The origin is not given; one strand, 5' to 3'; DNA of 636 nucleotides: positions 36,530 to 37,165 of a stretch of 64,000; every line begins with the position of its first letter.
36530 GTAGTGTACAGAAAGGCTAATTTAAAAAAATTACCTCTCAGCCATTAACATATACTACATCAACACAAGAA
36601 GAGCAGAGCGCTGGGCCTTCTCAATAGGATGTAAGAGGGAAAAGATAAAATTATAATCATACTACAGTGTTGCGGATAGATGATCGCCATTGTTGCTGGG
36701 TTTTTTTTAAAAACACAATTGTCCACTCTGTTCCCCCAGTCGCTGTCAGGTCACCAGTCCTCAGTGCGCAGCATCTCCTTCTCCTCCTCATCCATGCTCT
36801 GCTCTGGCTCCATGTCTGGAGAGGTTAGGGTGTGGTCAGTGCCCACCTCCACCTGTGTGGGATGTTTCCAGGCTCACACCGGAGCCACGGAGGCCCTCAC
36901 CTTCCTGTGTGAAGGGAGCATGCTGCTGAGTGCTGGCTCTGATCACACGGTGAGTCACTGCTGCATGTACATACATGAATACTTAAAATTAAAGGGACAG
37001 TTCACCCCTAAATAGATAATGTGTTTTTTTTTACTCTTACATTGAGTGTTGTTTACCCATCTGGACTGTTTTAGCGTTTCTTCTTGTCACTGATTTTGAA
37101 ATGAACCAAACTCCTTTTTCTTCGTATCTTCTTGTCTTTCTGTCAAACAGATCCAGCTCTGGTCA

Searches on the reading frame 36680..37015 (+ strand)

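Call 68: search_protein_families(library=pfam, proteins=[window:36680-37015:+], max_evalue=0.01)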
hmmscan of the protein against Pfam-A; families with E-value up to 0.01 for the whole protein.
window:36680-37015:+ (111 aa): 25 families
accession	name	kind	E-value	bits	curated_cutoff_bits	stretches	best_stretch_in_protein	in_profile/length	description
PF25173.1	Beta-prop_WDR3_1st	-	7.4e-12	45.8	154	1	20-91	65-137/184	WDR3 first beta-propeller domain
PF00400.38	WD40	-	1.5e-11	44.7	27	2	20-53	5-39/39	WD domain, G-beta repeat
PF25174.1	Beta-prop_THOC3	-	6.7e-10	38.8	305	1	20-92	165-238/272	THOC3 beta-propeller domain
PF24814.1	WD40_Prp19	-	1.3e-08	34.7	320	1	20-92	43-116/281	Prp19 WD40 domain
PF24817.1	WD40_WDHD1_1st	-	1.9e-07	31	109.9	1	21-65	123-168/291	WDHD1 first WD40 domain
PF25171.1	Beta-prop_WDR36-Utp21_1st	-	2.6e-07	30.8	80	1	24-92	190-261/266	WDR36/Utp21 first beta-propeller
PF25175.1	Beta-prop_WDR5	-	3.1e-07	30.4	250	1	20-89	88-158/296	WDR5 beta-propeller domain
PF25168.1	Beta-prop_WDR36-Utp21_2nd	-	6e-07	29.5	84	1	21-89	235-303/335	WDR36/Utp21 second beta-propeller domain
PF24807.1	WD40_CDC20-Fz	-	7.9e-07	29.1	200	1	20-87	129-197/292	CDC20/Fizzy WD40 domain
PF23409.1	Beta-prop_EML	-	1.3e-06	28.6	88.2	1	25-94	155-225/267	Echinoderm microtubule-associated protein first beta-propeller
PF25172.1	Beta-prop_WDR3_2nd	-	2.6e-06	27.3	140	1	19-91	168-241/293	WDR3 second beta-propeller domain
PF24796.1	WDR55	-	6.6e-06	25.8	200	1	22-91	218-288/296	WDR55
PF25391.1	WD40_Gbeta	-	1.3e-05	24.8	150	1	21-91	179-249/340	G protein beta WD-40 repeat protein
PF23393.2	Beta-prop_WDR90_POC16_2nd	-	2.1e-05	24.3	60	1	30-93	40-104/291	WDR90/POC16, second beta-propeller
PF25047.1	Beta-prop_TEP1_2nd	-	6.3e-05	22.7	89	1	21-90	131-198/255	TEP-1 second beta-propeller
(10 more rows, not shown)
